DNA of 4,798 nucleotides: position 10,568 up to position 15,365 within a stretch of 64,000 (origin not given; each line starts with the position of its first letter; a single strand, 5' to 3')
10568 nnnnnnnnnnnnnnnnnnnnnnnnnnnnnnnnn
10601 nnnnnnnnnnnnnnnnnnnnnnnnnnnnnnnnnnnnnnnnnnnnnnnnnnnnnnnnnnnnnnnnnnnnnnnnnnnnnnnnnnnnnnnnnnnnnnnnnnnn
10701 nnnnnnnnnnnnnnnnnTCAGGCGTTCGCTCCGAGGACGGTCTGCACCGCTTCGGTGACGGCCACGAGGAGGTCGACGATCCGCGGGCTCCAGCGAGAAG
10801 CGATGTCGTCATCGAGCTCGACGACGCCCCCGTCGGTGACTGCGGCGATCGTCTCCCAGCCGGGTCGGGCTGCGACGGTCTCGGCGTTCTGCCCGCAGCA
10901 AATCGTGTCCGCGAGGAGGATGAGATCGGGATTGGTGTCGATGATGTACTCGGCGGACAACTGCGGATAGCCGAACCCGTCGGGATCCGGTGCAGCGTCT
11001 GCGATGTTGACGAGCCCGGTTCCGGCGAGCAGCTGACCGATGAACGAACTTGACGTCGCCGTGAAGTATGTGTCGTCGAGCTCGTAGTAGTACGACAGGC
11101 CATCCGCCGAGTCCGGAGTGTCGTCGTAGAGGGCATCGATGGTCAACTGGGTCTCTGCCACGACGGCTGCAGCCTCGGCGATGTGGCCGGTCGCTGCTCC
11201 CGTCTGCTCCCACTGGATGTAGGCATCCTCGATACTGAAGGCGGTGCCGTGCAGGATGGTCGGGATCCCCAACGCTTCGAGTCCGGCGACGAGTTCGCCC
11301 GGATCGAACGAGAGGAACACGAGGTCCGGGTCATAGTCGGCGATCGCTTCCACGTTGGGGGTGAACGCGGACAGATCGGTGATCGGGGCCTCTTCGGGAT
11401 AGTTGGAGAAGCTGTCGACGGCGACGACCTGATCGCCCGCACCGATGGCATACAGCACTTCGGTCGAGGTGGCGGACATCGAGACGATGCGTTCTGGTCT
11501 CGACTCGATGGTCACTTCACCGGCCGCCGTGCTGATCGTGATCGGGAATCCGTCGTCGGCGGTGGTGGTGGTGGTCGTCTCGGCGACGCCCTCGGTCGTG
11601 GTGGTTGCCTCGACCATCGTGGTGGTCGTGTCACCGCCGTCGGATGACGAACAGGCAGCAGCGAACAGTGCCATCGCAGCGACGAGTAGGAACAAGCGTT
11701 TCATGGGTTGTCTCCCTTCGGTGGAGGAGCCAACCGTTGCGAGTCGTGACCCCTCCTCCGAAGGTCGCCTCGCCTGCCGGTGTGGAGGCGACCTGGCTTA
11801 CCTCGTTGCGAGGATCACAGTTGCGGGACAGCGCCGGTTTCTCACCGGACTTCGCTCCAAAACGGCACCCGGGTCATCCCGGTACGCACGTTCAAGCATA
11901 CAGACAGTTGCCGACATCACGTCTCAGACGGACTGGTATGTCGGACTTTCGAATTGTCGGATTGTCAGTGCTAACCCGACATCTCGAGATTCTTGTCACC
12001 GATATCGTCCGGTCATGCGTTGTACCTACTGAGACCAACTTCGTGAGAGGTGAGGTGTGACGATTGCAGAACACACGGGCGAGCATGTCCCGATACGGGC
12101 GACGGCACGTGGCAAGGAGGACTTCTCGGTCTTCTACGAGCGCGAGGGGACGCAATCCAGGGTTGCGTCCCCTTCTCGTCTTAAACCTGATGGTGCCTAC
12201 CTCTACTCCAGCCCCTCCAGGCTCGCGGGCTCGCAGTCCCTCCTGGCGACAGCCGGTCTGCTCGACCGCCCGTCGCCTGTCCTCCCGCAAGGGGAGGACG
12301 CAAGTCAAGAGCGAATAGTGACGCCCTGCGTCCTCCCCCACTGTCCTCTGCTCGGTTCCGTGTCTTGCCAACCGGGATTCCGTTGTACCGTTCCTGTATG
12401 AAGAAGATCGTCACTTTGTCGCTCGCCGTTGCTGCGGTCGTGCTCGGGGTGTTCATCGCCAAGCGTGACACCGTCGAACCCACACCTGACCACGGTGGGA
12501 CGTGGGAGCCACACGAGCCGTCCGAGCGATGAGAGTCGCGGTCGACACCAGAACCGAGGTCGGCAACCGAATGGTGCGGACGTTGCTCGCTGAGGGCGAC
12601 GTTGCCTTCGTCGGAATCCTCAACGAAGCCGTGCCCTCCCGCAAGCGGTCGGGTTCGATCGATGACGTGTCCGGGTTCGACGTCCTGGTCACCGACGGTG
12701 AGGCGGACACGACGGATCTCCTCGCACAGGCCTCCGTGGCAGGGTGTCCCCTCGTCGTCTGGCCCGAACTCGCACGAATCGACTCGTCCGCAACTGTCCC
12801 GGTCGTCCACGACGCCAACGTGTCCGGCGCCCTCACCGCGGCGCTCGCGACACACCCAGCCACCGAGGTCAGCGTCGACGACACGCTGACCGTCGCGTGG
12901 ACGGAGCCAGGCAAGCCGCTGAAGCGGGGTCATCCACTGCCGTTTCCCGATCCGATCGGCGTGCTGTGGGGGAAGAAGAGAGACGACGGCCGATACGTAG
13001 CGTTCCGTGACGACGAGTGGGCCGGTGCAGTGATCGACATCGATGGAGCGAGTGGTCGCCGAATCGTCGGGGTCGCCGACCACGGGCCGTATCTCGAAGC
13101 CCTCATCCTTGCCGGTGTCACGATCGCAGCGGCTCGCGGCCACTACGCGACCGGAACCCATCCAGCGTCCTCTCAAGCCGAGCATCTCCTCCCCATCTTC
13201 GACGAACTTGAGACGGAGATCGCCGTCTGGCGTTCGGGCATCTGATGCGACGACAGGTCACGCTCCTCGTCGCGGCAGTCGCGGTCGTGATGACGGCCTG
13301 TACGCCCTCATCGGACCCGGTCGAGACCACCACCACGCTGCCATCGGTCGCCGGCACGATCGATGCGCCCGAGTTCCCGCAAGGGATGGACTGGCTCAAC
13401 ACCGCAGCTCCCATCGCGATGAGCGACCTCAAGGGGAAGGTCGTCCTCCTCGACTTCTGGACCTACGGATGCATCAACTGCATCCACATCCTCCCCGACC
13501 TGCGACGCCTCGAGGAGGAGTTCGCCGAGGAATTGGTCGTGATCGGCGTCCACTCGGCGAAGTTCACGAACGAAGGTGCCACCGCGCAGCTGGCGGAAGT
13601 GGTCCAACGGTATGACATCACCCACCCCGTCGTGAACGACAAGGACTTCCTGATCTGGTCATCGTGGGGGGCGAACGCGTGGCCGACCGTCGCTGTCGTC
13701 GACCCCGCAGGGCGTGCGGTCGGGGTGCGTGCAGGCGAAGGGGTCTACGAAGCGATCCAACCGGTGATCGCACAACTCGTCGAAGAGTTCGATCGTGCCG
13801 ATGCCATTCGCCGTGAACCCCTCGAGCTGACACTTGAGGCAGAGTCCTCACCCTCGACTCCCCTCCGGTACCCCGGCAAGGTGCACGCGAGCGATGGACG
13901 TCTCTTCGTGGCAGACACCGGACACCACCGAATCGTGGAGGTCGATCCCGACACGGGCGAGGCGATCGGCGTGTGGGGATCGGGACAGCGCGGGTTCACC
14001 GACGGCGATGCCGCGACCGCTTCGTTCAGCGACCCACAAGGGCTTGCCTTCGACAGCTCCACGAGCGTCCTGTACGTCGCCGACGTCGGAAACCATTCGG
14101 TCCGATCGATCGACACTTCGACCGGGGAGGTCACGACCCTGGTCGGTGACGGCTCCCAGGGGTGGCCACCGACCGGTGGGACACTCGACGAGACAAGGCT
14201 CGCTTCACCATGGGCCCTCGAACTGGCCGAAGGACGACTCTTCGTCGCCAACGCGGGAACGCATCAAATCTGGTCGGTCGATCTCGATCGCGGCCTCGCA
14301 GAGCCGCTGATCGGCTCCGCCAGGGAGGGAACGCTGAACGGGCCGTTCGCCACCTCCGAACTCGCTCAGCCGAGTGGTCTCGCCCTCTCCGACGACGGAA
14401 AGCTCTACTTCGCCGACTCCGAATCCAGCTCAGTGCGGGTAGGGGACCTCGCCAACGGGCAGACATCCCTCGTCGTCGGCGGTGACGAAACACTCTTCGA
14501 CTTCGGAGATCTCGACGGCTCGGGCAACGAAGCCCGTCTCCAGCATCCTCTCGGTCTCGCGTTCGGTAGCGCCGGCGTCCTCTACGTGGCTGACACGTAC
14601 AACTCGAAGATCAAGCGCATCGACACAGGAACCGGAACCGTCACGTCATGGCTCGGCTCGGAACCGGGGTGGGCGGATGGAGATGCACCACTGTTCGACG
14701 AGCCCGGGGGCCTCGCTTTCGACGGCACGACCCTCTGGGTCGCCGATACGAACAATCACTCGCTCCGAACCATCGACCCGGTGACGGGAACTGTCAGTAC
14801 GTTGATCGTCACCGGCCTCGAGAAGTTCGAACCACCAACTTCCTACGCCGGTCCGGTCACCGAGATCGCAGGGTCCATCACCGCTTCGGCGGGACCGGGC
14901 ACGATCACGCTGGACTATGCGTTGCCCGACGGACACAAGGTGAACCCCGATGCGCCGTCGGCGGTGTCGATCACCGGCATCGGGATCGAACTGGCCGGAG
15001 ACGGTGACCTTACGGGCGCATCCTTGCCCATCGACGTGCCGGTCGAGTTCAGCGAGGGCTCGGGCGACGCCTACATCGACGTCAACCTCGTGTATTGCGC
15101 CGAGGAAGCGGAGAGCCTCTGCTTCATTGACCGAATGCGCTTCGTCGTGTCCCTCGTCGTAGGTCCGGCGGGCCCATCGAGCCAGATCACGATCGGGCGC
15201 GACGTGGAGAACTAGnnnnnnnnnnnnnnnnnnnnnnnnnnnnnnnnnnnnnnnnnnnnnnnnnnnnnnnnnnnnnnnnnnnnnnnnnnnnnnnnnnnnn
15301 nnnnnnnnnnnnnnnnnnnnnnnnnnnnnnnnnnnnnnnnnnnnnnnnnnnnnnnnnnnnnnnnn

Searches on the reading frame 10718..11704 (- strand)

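Call 46: search_protein_families(library=pfam, proteins=[window:10718-11704:-], max_evalue=0.0001)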
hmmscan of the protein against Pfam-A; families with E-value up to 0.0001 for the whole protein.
window:10718-11704:- (328 aa): 1 family
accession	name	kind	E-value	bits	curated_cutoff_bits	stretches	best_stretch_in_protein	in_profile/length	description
PF01497.23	Peripla_BP_2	-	8e-32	111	27.5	1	73-300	1-234/235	Periplasmic binding protein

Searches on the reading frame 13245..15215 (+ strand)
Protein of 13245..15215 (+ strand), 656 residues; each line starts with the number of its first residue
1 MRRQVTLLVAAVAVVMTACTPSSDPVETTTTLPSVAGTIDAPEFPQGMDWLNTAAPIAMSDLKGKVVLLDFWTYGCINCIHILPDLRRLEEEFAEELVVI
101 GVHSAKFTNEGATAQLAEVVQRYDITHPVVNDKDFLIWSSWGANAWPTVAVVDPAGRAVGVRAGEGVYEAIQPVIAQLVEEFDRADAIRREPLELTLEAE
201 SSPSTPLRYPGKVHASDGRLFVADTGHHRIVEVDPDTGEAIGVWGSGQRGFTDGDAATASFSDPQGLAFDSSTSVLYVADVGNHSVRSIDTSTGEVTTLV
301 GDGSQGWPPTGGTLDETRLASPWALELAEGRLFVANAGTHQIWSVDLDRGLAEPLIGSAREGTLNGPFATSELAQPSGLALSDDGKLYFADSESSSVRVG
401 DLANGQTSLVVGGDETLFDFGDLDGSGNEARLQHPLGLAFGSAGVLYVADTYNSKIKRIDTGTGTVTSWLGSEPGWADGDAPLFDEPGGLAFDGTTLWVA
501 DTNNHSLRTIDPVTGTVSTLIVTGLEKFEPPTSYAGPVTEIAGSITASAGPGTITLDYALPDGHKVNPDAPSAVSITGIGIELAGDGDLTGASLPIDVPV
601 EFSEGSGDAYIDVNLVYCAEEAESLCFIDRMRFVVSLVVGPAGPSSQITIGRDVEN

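Call 46: search_protein_families(library=pfam, proteins=[window:13245-15215:+], max_evalue=0.0001)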
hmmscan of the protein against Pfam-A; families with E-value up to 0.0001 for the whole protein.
window:13245-15215:+ (656 aa): 7 families
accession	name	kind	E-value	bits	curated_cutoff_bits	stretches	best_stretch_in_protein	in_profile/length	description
PF01436.27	NHL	-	9.9e-32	107.8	20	0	432-457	1-26/28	NHL repeat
PF13905.12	Thioredoxin_8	-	3.1e-12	47.1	27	1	64-157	1-93/94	Thioredoxin-like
PF25021.1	TEN_NHL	-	2.1e-10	40.6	27.1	0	425-473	134-179/357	Teneurin NHL domain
PF00578.27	AhpC-TSA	-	4.7e-10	39.9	26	1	54-156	15-119/124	AhpC/TSA family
PF08450.18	SGL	-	1e-07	32.2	26.3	0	372-467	132-217/246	SMP-30/Gluconolactonase/LRE-like region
PF21959.2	DUF6923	-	2.1e-07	31.4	27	0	408-525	63-172/234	Repeat of unknown function (DUF6923)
PF08534.16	Redoxin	-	1.9e-05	24.9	26.6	1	55-159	19-129/148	Redoxin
